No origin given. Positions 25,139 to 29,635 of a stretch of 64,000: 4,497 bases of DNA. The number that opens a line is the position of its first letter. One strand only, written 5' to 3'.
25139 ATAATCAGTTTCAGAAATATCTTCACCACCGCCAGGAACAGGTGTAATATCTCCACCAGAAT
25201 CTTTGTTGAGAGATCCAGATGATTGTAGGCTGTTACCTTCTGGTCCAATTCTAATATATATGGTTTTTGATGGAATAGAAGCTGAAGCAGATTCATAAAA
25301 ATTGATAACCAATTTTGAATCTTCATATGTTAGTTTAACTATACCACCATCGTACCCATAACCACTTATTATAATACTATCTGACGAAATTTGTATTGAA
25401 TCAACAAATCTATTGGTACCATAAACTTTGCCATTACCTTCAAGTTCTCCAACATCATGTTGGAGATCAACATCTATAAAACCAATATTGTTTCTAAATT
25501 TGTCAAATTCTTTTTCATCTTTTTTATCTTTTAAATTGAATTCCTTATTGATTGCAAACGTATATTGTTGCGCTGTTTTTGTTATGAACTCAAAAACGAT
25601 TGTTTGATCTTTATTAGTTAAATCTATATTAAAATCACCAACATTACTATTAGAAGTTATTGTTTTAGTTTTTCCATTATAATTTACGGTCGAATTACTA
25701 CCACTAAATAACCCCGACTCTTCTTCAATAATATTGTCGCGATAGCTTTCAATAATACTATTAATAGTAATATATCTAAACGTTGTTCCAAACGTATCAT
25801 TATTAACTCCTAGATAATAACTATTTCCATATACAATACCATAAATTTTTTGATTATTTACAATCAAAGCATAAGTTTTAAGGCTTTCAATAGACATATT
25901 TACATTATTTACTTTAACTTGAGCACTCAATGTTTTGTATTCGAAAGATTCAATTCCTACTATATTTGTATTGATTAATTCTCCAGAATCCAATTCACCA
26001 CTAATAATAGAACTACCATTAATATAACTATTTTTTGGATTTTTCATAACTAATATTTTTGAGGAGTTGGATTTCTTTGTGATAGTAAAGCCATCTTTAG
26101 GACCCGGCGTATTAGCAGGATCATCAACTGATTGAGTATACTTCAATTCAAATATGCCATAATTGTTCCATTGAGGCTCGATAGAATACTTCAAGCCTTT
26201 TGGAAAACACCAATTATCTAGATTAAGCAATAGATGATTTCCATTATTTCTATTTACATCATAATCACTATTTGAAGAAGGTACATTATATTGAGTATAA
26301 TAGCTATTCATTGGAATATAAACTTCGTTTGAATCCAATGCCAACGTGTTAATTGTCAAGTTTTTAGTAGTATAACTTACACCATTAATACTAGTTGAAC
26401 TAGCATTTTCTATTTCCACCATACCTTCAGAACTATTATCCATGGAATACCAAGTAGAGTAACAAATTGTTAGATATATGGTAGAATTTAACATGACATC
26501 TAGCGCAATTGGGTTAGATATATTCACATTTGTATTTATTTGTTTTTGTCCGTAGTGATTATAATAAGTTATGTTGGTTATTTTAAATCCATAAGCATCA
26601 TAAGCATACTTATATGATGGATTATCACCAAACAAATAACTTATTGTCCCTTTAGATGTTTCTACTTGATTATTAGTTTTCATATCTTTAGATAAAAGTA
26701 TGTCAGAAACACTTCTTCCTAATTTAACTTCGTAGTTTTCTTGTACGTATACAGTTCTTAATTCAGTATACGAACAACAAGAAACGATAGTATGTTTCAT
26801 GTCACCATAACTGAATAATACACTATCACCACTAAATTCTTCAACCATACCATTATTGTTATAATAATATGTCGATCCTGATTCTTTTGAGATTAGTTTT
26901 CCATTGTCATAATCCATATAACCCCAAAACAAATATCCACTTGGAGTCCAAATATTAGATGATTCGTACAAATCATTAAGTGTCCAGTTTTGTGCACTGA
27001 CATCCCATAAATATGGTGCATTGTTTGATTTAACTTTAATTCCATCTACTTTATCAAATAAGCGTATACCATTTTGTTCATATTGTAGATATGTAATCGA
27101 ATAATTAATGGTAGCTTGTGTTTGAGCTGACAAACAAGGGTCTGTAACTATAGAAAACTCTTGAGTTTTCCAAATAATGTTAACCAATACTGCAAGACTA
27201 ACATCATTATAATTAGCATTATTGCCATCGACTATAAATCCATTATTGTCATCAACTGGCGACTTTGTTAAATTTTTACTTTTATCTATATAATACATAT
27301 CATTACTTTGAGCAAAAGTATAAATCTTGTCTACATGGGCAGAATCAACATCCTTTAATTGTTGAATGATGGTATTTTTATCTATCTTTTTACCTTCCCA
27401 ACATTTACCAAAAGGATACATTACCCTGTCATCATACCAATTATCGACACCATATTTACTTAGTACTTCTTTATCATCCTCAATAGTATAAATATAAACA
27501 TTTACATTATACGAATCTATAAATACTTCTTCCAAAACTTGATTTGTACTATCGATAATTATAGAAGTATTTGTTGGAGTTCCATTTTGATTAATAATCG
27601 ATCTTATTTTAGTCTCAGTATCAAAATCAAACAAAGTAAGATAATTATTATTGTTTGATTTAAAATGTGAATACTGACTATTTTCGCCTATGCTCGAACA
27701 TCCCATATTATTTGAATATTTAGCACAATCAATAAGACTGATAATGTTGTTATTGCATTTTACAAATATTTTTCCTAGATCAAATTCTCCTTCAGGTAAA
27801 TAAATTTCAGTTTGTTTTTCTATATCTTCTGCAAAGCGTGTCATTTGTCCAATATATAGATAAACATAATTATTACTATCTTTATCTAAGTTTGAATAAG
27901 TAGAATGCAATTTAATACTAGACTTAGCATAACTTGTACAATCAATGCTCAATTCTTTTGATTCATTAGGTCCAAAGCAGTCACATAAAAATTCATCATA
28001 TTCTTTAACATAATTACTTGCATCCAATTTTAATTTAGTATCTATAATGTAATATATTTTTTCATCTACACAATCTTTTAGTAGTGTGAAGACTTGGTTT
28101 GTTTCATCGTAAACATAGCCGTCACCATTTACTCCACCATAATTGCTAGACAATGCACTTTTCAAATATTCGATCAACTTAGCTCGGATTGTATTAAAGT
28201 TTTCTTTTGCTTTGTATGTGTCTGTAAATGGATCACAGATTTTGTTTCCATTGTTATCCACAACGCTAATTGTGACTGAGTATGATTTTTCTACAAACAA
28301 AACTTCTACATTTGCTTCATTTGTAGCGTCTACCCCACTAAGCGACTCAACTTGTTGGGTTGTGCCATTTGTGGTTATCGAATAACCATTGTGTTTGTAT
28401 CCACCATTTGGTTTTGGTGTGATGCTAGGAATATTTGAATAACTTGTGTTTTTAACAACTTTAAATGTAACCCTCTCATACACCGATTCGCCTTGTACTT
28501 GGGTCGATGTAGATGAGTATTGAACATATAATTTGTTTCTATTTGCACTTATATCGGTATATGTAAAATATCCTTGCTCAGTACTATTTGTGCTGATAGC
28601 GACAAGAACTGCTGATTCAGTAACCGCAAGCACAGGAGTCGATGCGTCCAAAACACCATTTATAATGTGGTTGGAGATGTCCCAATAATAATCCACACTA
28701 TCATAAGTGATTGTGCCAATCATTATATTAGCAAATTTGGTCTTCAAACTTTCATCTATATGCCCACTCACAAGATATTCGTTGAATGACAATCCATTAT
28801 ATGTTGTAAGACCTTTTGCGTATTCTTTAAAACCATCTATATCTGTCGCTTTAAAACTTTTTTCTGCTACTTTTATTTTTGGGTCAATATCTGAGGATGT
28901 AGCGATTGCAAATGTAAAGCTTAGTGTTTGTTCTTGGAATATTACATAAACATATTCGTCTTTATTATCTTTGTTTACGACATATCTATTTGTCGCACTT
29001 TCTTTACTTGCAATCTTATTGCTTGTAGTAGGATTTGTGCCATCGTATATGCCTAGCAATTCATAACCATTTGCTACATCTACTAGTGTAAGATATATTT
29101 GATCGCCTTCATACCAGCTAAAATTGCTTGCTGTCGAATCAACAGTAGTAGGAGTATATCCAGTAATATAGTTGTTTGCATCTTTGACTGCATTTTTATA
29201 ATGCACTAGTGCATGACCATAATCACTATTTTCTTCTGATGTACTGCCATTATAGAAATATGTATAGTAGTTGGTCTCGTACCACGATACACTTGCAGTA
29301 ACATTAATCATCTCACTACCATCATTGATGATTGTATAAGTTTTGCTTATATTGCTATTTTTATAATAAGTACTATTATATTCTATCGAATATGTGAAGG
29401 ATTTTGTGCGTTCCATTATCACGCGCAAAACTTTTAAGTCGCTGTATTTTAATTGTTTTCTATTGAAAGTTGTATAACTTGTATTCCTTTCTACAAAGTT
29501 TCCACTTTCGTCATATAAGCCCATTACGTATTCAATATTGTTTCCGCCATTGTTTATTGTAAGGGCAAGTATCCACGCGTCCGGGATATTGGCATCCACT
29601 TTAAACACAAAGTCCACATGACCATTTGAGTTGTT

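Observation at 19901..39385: A single 19.5-kb ORF encodes a 6,494-aa membrane-anchored repeat protein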

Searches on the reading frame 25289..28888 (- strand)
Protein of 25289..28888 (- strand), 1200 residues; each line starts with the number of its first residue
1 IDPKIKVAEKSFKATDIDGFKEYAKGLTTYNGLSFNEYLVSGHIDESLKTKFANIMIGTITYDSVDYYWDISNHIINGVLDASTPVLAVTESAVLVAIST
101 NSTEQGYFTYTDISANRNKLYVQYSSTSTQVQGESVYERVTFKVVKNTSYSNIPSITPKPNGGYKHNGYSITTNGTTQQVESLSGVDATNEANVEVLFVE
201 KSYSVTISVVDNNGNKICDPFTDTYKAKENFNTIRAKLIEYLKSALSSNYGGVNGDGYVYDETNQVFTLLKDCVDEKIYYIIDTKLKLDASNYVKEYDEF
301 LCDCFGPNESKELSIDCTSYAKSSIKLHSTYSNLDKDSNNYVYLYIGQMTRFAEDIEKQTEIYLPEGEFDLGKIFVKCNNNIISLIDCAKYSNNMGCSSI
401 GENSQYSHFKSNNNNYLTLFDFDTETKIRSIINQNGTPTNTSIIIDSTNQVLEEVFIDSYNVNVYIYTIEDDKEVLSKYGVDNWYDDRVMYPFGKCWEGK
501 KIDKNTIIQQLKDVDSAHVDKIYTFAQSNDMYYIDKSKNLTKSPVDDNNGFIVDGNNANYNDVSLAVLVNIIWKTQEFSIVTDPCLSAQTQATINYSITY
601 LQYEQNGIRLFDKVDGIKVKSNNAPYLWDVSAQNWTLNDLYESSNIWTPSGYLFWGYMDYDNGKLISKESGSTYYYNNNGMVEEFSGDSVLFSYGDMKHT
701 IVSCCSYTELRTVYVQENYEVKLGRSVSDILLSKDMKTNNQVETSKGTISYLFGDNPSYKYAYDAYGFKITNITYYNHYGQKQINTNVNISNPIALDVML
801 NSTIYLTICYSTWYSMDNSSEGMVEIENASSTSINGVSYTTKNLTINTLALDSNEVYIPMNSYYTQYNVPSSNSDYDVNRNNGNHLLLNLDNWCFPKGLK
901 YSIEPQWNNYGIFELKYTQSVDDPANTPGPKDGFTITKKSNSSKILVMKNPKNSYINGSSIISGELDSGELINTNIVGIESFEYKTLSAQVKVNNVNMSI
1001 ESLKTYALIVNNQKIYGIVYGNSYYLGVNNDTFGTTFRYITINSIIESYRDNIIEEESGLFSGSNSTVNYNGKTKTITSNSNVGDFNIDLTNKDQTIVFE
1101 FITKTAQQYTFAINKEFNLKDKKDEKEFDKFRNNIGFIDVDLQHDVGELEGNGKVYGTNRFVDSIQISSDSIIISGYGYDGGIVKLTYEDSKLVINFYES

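Call 74: search_protein_representatives(protein=window:25289-28888:-)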
Query: 1200 residues. Proteins with E-value up to 0.001 (for the whole library): 1; up to 1e-10: 1; up to 1e-30: 1. The best 1 are listed.
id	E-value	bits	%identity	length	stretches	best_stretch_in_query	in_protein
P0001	4.2e-147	508.3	39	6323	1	3-1114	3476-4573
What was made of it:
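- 23054..28045 (-): Hypervariable, non-repetitive cassette (aa ~3781-5444) with low third-position GC and no known domain. The only database relative is the orthologue P0001 (call 74).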

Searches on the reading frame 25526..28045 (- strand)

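Call 6: search_protein_families(library=pfam, proteins=[window:25526-27685:-], max_evalue=1)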
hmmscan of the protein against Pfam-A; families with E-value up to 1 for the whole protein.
window:25526-27685:- (720 aa): 0 families

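Call 7: search_protein_families(library=ncbifam, proteins=[window:25526-27685:-], max_evalue=1)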
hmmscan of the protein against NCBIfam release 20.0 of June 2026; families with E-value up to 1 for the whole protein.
window:25526-27685:- (720 aa): 1 family
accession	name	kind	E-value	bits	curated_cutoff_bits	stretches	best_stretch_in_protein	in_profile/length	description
NF007555.1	PRK10175.1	equivalog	0.07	13.4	123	1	612-642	22-52/75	YceK/YidQ family lipoprotein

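Call 97: search_protein_families(library=phrogs, proteins=[window:25886-28045:-], max_evalue=0.01)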
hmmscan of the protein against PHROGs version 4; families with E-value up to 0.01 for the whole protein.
window:25886-28045:- (720 aa): 0 families

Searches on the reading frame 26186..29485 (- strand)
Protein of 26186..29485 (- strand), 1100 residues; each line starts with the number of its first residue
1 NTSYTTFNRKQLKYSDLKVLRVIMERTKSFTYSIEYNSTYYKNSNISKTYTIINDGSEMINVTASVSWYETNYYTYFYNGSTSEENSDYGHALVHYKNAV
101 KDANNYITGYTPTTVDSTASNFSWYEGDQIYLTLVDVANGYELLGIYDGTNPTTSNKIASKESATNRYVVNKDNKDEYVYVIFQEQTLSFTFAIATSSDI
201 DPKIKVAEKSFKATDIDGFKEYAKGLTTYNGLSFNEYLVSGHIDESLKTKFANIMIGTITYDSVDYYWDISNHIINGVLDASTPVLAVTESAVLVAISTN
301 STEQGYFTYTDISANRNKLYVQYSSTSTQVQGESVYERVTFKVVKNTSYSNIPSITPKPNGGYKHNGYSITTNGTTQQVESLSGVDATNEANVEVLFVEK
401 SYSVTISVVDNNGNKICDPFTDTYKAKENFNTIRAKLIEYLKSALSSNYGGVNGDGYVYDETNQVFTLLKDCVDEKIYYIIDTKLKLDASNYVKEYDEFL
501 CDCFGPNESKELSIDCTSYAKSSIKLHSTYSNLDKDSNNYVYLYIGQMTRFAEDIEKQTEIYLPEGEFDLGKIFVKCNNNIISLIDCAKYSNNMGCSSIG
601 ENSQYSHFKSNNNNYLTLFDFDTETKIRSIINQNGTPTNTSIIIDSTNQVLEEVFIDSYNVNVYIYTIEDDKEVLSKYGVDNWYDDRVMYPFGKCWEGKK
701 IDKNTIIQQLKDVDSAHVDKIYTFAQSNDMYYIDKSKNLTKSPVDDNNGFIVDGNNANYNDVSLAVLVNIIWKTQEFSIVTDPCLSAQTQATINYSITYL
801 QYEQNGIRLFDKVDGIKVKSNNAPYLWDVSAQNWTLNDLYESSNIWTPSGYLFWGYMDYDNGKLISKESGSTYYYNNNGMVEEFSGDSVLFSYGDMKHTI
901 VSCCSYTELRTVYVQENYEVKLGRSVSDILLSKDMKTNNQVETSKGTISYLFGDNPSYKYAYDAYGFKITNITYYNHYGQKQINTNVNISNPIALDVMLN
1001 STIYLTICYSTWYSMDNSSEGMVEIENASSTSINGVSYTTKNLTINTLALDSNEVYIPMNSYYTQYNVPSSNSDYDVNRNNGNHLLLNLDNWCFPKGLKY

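Call 54: predict_structure(protein=window:26186-29485:-)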
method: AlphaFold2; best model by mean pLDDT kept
length: 1100 residues; sequences in the alignment: 1
mean_pLDDT: 28.7   pTM: 0.23
mean pLDDT of the five models: 28.7, 23.6, 22.1, 21.3, 20.5
residues with pLDDT >= 90: 0; 70-90: 0; 50-70: 0; < 50: 1100
segments of 3 or more residues with pLDDT < 50: 1-1100
pLDDT, mean of each block of 10 residues (from residue 1): 32 36 43 39 38 41 31 23 23 24 21 24 25 31 33 29 30 32 28 28 27 32 33 36 34 26 28 32 31 31 28 29 27 25 24 26 29 26 27 34 38 38 40 46 41 35 37 33 29 28 27 29 27 30 27 29 28 27 27 28 29 33 35 34 38 34 34 30 24 23 28 24 24 33 26 24 22 22 23 23 23 22 23 23 24 31 36 36 27 22 21 25 24 24 25 27 25 28 25 23 22 25 23 24 25 23 24 26 27 28
secondary structure, 60 per line:
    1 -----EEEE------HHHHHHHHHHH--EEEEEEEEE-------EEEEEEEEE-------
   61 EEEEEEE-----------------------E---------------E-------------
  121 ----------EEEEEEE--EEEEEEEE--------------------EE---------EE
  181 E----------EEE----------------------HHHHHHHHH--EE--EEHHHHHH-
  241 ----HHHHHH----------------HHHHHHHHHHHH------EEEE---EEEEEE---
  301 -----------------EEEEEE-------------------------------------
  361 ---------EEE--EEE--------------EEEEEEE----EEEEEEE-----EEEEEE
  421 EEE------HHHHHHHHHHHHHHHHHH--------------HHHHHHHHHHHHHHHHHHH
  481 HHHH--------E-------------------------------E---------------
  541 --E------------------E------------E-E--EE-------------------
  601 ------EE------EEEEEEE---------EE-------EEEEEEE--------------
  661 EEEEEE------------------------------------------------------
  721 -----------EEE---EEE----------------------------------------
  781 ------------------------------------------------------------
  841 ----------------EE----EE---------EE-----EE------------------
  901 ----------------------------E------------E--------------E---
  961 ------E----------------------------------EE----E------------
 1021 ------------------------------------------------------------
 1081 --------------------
elements in order (helices of 4 or more, strands of 3 or more residues): E6-9 H16-26 E29-37 E45-53 E61-67 E131-137 E140-147 E179-181 E192-194 H217-225 H234-239 H245-250 H267-278 E285-288 E292-297 E318-323 E370-372 E375-377 E392-398 E403-409 E415-423 H430-447 H462-484 E615-621 E640-646 E661-666 E732-734 E738-740
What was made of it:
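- The single-sequence structure prediction failed, with pLDDT 28.7 (call 54).
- Tried and rejected: The single-sequence AlphaFold2 model of aa 3301-4400 had pLDDT 28.7 and was not interpreted (call 54).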
